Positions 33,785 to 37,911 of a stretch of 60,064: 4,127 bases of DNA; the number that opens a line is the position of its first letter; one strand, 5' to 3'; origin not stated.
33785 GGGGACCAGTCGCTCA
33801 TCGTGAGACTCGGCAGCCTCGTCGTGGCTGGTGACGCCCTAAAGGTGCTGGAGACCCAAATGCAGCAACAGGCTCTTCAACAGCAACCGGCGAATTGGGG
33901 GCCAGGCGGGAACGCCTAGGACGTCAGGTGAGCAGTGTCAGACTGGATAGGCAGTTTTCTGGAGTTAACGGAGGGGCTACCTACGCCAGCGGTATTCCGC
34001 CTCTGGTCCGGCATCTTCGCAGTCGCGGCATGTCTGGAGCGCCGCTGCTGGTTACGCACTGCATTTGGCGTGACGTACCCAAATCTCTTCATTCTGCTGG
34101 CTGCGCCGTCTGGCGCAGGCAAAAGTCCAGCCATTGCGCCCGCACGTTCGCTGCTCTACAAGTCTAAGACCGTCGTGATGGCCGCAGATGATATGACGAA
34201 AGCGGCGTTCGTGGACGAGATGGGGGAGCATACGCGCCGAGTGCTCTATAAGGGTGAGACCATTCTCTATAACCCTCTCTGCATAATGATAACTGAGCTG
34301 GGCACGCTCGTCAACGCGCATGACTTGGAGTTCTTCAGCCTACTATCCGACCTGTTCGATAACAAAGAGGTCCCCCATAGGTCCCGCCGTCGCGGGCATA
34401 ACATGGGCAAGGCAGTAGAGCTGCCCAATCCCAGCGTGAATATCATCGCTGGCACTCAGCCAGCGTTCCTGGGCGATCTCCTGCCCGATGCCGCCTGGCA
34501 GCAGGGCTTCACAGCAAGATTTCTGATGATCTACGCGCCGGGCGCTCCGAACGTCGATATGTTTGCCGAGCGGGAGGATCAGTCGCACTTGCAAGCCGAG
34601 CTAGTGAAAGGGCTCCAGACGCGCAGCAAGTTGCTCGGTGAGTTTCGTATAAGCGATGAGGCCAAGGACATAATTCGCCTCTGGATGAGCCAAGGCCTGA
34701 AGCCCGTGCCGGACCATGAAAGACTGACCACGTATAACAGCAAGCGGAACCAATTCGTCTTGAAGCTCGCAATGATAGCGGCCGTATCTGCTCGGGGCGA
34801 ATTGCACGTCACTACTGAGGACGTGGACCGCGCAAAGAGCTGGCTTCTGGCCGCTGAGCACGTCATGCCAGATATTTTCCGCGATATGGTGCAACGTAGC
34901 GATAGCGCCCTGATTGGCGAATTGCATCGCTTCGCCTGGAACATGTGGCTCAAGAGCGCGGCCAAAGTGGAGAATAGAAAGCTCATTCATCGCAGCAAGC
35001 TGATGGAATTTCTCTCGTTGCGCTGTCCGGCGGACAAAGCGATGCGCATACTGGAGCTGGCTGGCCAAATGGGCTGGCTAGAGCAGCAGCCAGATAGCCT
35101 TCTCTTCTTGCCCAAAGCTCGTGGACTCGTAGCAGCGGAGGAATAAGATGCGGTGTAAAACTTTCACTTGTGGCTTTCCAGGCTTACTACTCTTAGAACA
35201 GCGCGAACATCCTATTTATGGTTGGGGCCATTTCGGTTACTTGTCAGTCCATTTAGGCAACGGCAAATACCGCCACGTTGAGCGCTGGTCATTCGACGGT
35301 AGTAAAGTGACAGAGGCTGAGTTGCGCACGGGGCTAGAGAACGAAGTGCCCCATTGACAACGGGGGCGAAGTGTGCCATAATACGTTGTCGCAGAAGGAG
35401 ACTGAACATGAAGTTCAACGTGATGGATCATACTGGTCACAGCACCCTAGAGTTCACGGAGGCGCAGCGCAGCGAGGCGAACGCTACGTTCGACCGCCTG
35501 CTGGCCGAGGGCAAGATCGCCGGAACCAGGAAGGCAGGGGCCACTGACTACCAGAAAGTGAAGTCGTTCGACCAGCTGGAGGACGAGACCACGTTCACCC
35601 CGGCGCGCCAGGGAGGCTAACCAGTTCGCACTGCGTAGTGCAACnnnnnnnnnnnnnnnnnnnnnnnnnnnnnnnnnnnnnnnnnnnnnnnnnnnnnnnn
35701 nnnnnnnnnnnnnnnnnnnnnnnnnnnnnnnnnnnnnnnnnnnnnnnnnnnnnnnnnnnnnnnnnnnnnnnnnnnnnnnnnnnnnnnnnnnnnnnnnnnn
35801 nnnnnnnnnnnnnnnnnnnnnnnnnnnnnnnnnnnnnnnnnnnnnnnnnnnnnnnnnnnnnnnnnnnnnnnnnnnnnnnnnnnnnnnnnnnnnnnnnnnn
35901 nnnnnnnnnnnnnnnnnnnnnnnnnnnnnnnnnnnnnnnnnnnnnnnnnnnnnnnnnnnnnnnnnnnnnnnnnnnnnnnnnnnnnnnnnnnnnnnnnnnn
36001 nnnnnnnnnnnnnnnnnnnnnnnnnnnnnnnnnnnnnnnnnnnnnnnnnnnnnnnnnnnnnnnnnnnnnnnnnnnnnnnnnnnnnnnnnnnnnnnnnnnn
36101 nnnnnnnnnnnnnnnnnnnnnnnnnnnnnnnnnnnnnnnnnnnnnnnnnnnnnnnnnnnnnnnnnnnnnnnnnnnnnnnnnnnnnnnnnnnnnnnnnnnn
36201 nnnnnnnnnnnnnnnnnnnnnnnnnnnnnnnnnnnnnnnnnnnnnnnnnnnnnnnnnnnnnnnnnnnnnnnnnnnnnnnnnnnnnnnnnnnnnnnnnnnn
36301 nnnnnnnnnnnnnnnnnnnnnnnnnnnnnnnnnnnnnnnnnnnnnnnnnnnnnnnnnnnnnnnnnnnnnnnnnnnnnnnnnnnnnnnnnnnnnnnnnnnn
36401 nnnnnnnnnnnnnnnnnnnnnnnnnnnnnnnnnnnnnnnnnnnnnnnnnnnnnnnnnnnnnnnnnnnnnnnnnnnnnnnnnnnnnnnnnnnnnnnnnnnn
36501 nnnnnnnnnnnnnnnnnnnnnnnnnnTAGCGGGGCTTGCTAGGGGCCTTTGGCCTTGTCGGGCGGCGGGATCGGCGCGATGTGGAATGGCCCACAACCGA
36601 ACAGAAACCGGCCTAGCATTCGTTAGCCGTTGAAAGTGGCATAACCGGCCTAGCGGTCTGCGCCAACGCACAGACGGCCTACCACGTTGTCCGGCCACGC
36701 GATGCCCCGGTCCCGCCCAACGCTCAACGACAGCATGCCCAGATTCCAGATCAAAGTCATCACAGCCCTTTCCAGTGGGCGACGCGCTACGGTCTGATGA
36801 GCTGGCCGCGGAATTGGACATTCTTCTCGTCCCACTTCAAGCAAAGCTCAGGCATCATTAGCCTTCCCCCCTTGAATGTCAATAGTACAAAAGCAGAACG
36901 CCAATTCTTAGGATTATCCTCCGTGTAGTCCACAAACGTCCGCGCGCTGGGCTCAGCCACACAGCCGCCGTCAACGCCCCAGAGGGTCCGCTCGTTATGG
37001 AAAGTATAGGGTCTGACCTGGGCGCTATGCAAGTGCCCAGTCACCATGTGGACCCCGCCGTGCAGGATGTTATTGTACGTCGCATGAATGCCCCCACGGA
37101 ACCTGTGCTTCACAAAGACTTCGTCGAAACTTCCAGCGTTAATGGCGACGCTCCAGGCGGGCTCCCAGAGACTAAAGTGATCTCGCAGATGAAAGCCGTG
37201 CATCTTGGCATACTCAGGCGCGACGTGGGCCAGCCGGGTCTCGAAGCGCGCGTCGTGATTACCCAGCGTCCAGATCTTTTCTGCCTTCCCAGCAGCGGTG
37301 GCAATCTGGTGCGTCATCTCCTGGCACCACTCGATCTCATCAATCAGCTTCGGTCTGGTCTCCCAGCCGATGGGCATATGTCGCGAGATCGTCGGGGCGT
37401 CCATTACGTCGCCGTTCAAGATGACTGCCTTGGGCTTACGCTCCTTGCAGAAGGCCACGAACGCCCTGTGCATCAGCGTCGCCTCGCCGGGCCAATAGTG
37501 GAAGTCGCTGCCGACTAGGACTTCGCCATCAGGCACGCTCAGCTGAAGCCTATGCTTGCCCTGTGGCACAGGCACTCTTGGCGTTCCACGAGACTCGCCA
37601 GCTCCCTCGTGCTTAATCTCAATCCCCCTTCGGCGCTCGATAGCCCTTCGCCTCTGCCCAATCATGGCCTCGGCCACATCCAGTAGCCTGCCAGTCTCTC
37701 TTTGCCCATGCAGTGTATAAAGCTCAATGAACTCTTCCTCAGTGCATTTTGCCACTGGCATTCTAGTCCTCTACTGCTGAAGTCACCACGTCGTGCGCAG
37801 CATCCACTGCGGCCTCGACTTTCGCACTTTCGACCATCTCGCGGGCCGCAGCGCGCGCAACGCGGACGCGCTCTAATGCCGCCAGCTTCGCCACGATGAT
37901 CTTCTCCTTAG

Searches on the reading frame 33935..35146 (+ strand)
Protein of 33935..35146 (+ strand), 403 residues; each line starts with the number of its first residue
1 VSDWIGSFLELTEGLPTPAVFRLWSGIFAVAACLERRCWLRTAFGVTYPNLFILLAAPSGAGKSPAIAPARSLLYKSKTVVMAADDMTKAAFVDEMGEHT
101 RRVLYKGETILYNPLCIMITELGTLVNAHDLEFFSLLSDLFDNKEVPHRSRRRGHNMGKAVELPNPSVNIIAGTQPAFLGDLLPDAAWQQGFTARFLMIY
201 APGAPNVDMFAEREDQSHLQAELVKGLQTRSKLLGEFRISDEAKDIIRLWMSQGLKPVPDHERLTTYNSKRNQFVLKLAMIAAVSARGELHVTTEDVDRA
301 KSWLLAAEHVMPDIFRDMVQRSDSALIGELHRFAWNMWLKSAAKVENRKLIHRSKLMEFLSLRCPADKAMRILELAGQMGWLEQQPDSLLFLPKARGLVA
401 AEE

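Call 74: search_protein_families(library=pfam, proteins=[window:33935-35146:+], max_evalue=0.001)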
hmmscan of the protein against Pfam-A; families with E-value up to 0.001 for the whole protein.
window:33935-35146:+ (403 aa): 1 family
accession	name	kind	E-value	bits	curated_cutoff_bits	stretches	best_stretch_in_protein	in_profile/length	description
PF13148.11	DUF3987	-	2.9e-18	66.6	27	2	115-303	146-350/364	Protein of unknown function (DUF3987)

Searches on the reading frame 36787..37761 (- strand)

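Call 17: search_protein_families(library=pfam, proteins=[window:36787-37761:-], max_evalue=0.01)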
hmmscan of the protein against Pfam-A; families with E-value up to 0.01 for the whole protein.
window:36787-37761:- (324 aa): 1 family
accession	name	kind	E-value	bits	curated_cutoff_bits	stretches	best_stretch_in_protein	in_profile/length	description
PF00149.33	Metallophos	-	2.6e-05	25.2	21.5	1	81-256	3-130/191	Calcineurin-like phosphoesterase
